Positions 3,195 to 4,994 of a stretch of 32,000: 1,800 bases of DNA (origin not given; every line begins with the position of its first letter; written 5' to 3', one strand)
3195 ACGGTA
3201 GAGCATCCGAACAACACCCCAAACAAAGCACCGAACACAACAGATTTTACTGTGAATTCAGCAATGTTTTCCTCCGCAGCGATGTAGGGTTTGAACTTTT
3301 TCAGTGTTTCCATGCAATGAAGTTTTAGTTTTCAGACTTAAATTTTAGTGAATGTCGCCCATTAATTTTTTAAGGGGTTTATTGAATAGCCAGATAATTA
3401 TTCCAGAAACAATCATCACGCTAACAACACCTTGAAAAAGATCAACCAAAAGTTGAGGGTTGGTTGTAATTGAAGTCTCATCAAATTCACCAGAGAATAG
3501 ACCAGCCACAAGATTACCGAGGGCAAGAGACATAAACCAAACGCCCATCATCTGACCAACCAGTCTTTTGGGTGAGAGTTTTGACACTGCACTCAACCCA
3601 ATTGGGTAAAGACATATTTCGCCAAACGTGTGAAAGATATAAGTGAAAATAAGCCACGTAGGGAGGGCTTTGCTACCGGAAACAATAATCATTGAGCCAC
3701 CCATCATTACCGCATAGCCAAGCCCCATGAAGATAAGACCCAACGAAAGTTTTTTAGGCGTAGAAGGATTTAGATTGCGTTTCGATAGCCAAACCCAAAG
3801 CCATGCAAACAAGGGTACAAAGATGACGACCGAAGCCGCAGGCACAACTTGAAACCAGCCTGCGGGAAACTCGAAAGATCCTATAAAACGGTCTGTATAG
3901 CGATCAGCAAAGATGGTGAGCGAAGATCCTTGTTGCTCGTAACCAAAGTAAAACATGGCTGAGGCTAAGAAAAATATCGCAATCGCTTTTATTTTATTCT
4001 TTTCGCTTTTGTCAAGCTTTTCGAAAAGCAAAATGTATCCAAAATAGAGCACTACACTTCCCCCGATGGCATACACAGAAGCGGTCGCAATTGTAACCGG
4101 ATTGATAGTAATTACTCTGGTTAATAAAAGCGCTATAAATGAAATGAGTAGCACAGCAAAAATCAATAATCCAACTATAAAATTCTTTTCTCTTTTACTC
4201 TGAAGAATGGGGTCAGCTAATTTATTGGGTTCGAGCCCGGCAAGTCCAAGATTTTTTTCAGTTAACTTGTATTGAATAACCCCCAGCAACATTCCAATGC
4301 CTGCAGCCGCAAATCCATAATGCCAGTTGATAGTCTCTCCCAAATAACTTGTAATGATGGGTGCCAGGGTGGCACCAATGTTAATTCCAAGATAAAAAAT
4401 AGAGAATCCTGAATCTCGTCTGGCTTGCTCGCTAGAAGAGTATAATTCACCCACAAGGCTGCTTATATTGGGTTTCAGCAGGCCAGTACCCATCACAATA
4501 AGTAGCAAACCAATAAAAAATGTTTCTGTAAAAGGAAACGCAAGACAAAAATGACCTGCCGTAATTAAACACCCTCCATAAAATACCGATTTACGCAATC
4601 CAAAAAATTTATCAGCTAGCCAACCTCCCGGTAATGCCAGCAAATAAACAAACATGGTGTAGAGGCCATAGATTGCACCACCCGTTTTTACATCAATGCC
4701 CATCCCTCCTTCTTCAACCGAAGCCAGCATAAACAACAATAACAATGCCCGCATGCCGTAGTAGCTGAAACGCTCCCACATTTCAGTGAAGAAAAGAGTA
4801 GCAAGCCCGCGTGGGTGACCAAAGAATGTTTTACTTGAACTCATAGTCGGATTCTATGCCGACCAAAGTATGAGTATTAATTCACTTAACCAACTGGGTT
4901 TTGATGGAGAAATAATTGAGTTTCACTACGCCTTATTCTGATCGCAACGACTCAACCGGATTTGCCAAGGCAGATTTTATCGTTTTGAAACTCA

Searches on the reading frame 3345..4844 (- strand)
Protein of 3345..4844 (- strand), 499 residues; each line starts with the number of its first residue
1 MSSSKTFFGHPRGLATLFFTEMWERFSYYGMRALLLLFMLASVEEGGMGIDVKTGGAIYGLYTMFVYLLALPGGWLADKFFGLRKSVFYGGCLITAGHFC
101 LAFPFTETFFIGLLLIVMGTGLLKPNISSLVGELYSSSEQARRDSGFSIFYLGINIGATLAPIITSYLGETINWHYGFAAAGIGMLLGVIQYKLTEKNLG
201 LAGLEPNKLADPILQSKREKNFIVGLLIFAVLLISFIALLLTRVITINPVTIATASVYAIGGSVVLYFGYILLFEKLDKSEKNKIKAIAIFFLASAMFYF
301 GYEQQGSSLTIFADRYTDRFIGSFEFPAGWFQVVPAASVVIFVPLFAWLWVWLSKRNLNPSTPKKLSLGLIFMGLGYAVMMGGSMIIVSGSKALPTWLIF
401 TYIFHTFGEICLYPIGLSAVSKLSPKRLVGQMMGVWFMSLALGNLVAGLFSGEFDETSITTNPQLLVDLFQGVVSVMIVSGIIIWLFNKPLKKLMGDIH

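Call 12: search_protein_families(library=pfam, proteins=[window:3345-4844:-], max_evalue=0.001)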
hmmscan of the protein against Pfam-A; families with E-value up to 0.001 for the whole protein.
window:3345-4844:- (499 aa): 2 families
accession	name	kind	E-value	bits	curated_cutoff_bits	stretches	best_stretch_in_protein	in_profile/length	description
PF00854.27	PTR2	-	4.6e-60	204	27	1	85-457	2-382/392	POT family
PF07690.21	MFS_1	-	3.8e-26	92.3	33.4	2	28-447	8-346/347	Major Facilitator Superfamily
